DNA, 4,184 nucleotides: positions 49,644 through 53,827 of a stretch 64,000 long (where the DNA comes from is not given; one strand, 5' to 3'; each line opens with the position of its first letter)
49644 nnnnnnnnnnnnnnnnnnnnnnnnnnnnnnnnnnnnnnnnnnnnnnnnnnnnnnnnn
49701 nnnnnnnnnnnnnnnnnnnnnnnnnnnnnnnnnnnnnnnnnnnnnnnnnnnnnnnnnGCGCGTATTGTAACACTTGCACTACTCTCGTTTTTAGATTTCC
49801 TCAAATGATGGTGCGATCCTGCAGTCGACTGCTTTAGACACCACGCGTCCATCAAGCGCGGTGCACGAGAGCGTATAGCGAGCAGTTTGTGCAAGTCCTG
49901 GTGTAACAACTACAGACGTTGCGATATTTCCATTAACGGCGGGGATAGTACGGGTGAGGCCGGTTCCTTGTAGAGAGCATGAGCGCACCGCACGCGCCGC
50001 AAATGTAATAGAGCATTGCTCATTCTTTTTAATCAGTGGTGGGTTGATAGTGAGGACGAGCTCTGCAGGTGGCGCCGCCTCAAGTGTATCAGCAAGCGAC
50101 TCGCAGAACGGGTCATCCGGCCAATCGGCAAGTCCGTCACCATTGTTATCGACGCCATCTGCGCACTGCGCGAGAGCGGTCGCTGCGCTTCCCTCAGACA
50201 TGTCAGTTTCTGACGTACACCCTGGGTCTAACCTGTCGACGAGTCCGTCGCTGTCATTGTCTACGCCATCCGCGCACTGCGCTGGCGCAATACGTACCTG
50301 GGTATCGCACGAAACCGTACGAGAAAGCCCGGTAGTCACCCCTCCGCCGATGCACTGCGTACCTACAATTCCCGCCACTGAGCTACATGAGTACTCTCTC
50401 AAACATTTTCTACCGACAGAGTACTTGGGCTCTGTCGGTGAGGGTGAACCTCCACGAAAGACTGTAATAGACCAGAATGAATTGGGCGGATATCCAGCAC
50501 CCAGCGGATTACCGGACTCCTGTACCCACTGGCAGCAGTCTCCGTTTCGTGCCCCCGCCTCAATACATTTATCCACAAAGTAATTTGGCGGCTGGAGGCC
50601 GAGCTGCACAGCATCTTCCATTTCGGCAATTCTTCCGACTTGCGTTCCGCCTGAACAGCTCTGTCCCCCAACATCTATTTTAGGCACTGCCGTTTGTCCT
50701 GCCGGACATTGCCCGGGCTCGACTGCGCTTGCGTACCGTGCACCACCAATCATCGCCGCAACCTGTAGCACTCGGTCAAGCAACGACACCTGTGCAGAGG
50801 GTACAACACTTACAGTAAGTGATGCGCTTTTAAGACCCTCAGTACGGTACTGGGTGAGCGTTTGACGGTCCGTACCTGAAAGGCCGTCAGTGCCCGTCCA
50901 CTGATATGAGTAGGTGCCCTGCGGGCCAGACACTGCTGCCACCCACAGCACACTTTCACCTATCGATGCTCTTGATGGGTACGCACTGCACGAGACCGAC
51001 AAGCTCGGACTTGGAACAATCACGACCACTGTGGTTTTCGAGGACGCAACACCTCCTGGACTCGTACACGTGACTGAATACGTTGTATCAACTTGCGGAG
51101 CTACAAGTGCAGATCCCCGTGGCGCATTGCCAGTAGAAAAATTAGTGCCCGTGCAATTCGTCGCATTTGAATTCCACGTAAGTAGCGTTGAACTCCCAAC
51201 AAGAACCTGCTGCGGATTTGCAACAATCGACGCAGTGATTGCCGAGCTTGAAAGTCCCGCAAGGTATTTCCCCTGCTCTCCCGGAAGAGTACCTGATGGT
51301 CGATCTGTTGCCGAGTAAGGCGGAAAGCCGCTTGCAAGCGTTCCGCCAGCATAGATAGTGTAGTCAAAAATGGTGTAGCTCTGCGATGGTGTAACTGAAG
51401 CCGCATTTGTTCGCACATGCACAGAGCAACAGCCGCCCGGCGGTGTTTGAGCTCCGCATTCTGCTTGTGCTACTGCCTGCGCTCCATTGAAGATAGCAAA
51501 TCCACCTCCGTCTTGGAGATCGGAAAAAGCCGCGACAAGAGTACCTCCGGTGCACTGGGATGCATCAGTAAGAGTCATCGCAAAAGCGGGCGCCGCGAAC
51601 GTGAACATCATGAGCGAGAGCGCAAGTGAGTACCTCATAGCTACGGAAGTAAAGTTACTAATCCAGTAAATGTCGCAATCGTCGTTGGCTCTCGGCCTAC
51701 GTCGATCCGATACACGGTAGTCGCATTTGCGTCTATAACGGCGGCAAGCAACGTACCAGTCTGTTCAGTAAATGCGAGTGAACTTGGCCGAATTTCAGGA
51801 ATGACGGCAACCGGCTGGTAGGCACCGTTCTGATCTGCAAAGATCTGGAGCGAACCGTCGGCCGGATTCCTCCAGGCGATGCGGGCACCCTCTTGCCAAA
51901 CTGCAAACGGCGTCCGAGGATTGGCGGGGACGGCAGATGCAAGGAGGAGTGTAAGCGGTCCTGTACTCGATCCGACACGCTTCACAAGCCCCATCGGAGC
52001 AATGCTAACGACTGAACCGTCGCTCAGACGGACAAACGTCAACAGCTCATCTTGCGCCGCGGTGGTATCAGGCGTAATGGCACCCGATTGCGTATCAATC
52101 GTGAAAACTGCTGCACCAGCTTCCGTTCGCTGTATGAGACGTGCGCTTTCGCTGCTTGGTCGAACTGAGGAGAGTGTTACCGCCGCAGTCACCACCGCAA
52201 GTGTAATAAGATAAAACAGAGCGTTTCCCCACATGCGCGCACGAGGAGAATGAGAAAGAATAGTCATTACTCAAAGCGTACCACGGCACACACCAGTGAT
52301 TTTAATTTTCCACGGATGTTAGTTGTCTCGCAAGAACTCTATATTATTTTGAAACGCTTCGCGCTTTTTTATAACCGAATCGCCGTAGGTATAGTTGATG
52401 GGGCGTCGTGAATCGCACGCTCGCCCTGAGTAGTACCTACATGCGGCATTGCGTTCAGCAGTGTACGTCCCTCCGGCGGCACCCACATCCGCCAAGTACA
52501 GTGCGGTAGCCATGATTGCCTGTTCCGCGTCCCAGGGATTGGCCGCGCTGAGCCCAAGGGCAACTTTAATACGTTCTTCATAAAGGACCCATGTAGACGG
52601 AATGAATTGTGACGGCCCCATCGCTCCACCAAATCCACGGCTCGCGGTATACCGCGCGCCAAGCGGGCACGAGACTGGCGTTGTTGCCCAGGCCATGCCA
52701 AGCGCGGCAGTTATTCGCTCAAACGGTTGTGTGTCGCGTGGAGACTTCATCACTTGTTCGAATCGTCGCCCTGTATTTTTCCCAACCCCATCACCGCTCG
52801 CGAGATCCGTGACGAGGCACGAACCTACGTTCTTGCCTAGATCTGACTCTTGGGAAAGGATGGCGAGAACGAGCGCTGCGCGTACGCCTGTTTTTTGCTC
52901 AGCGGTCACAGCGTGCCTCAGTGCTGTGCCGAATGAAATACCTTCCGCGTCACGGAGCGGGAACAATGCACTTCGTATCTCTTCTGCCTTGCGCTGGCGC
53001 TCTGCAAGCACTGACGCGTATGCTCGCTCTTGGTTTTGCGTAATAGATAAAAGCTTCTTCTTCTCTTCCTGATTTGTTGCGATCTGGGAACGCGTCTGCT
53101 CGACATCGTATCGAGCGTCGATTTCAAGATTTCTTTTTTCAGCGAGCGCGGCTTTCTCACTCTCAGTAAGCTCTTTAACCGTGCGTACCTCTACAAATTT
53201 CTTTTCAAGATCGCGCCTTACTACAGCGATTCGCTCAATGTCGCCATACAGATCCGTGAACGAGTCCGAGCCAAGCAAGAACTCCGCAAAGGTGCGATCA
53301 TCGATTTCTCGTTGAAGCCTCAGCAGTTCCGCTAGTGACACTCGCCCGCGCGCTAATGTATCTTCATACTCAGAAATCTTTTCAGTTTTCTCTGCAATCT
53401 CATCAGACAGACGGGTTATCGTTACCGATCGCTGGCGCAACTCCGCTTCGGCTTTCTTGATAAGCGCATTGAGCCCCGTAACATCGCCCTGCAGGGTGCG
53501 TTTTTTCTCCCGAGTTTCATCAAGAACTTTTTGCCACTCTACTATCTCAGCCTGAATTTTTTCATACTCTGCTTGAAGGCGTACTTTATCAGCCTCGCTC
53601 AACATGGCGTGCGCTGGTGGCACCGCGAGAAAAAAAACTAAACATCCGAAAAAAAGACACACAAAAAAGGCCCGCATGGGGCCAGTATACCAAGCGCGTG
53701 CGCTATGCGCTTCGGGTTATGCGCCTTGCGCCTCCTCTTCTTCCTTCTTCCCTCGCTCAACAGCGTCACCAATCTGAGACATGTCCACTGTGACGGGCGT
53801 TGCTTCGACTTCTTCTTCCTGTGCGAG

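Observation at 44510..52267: Tandemly duplicated two-gene cassette: PD40/TolB-like anchor plus giant Cys-rich surface protein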

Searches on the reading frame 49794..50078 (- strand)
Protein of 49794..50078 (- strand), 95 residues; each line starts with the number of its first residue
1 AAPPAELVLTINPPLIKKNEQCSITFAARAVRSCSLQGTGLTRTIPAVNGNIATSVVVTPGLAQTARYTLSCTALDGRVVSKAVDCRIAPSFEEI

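Call 56: search_protein_representatives(alignment_id=A3)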
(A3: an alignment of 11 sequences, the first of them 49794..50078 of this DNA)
Query: 11 sequences, 94 profile positions. Proteins with E-value up to 0.001 (for the whole library): 8429; up to 1e-10: 2591; up to 1e-30: 180. The best 150 are listed.
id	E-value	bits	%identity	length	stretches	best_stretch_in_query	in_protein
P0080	1.0e-100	346.3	-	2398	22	3-87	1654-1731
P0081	9.0e-90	311.3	-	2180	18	2-83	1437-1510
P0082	3.0e-89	309.6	-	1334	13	2-92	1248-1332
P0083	6.1e-87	302.2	-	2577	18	3-89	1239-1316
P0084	2.9e-83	290.4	-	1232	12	2-90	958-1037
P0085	3.6e-77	270.9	-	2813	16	2-90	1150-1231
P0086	2.0e-74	262.1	-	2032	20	7-90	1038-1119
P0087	2.6e-74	261.7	-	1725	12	6-88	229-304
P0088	3.1e-71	251.8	-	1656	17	2-88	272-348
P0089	1.5e-67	240.0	-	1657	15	3-89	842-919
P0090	9.7e-67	237.5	-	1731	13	5-90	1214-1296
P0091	1.2e-65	234.0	-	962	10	3-87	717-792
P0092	1.1e-63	227.7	-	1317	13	7-87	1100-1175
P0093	1.3e-63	227.4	-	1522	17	1-88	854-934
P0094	1.5e-63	227.2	-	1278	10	2-90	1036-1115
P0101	4.4e-61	219.3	-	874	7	2-94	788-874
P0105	3.7e-58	209.9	-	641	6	3-88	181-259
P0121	5.3e-48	177.4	-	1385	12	4-90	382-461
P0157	3.1e-40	152.5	-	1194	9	2-86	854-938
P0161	1.2e-39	150.6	-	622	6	2-89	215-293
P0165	6.9e-39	148.2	-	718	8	4-90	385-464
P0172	3.2e-38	146.0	-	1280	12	17-87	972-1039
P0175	7.3e-38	144.9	-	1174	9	4-89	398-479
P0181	1.0e-36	141.2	-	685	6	2-93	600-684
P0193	7.5e-36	138.4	-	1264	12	2-89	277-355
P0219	8.5e-34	131.9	-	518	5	5-89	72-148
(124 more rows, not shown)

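Call 60: search_protein_families(library=ncbifam, proteins=[P0101, P0157, P0175, P0193, P0172, P0121, P0165], max_evalue=0.01)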
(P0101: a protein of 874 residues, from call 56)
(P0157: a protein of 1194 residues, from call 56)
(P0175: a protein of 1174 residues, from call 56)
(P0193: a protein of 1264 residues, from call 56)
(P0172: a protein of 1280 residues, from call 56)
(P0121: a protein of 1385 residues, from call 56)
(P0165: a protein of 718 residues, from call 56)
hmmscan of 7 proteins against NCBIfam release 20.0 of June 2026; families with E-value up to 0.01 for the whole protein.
P0101 (874 aa): 0 families

P0157 (1194 aa): 0 families

P0175 (1174 aa): 0 families

P0193 (1264 aa): 0 families

P0172 (1280 aa): 0 families

P0121 (1385 aa): 0 families

P0165 (718 aa): 0 families

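Call 75: search_protein_families(library=pfam, proteins=[P0105, P0161, P0219, P0101, P0082, P0165, P0181], max_evalue=0.01)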
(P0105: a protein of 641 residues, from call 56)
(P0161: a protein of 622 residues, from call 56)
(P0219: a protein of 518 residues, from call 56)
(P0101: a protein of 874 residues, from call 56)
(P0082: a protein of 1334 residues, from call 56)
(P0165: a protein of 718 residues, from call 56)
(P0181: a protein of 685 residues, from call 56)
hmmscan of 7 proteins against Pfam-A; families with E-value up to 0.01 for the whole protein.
P0105 (641 aa): 0 families

P0161 (622 aa): 4 families
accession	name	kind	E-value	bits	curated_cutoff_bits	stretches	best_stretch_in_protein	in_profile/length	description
PF19407.5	DUF5979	-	1.2e-06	29.5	25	0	419-462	7-52/104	Domain of unknown function (DUF5979)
PF00041.27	fn3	-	2.2e-06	28.2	25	1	530-607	6-72/84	Fibronectin type III domain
PF22902.2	NOMO1-like_9th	-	0.0048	17.1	27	0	338-356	36-54/75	BOS complex subunit NOMO1-like, beta sandwich domain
PF00630.25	Filamin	-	0.0076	17.5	26.9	0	496-584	12-87/93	Filamin/ABP280 repeat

P0219 (518 aa): 1 family
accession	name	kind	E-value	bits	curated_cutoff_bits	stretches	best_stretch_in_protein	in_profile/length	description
PF07705.17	CARDB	-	0.001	19.7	22.7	1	234-349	2-99/101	CARDB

P0101 (874 aa): 0 families

P0082 (1334 aa): 0 families

P0165 (718 aa): 0 families

P0181 (685 aa): 0 families

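Call 78: find_related_loci(query=A6, collection=metagenome_contigs, flank=7000)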
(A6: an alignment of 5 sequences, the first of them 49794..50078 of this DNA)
Query A6 (95 aa) in metagenome_contigs; peptide patterns used: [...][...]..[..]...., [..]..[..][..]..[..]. (x = any residue, [..] = any of these).
168 stretches matched a pattern; 5 encode a relative of the query (tblastn E <= 1e-3); 5 distinct loci.
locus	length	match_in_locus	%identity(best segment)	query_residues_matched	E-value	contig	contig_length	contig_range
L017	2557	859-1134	53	4-95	2e-32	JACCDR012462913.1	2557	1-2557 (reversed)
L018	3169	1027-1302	49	4-95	3e-30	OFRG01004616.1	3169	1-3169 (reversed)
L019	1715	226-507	55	1-95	3e-29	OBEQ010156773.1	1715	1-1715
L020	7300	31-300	52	6-95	5e-28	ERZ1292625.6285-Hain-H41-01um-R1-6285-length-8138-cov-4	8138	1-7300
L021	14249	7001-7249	55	13-95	2e-27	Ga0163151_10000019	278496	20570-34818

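Call 87: search_protein_families(library=pfam, proteins=[L020:4370-5629:+], max_evalue=1)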
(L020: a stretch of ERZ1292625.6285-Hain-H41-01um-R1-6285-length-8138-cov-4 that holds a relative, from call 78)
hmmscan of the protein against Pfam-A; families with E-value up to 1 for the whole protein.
L020:4370-5629:+ (419 aa): 3 families
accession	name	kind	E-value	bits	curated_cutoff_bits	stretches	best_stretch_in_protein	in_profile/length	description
PF11906.13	DUF3426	-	0.037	14.5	27.7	1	18-95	16-100/147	Protein of unknown function (DUF3426)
PF06422.18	PDR_CDR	-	0.068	13.5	20.5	1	385-411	40-66/92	CDR ABC transporter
PF19747.4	DUF6234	-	0.15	12.9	27.5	0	389-417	46-74/129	Family of unknown function (DUF6234)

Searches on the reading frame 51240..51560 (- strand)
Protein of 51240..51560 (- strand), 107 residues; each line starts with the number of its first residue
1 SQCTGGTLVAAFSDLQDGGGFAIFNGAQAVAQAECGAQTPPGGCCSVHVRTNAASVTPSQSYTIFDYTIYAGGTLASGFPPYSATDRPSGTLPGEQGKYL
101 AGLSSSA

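Call 72: find_homologous_proteins(query=A5, max_evalue=0.001)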
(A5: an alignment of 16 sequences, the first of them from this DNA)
Query A5 (16 sequences): 1785 candidates shared short words with the query, none scored E <= 0.001.

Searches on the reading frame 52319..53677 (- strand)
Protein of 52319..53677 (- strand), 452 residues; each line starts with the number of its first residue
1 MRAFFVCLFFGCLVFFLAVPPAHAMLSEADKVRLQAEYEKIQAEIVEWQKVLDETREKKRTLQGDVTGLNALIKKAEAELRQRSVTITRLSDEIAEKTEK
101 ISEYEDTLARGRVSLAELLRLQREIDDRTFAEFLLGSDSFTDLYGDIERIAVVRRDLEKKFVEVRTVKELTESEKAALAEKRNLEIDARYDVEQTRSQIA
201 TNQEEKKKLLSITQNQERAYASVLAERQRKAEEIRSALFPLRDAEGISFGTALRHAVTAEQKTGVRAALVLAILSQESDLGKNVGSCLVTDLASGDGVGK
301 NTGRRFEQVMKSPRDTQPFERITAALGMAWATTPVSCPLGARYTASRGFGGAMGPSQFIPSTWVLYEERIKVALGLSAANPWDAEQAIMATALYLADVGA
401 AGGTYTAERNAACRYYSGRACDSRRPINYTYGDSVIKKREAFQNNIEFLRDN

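Call 73: search_protein_families(library=pfam, proteins=[window:52319-53677:-], max_evalue=0.01)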
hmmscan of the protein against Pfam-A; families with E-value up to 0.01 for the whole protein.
window:52319-53677:- (452 aa): 4 families
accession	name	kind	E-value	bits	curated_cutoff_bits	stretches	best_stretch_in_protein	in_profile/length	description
PF13406.11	SLT_2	-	5.7e-07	29.5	24.3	1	236-399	56-200/292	Transglycosylase SLT domain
PF11932.13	DUF3450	-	0.00014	21.7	32.6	1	15-112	6-99/241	Protein of unknown function (DUF3450)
PF08614.16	ATG16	-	0.005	17.5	33.7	1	35-113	73-151/200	Autophagy protein 16 (ATG16)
PF01464.25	SLT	-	0.0058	16.6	21.3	0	259-404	6-85/117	Transglycosylase SLT domain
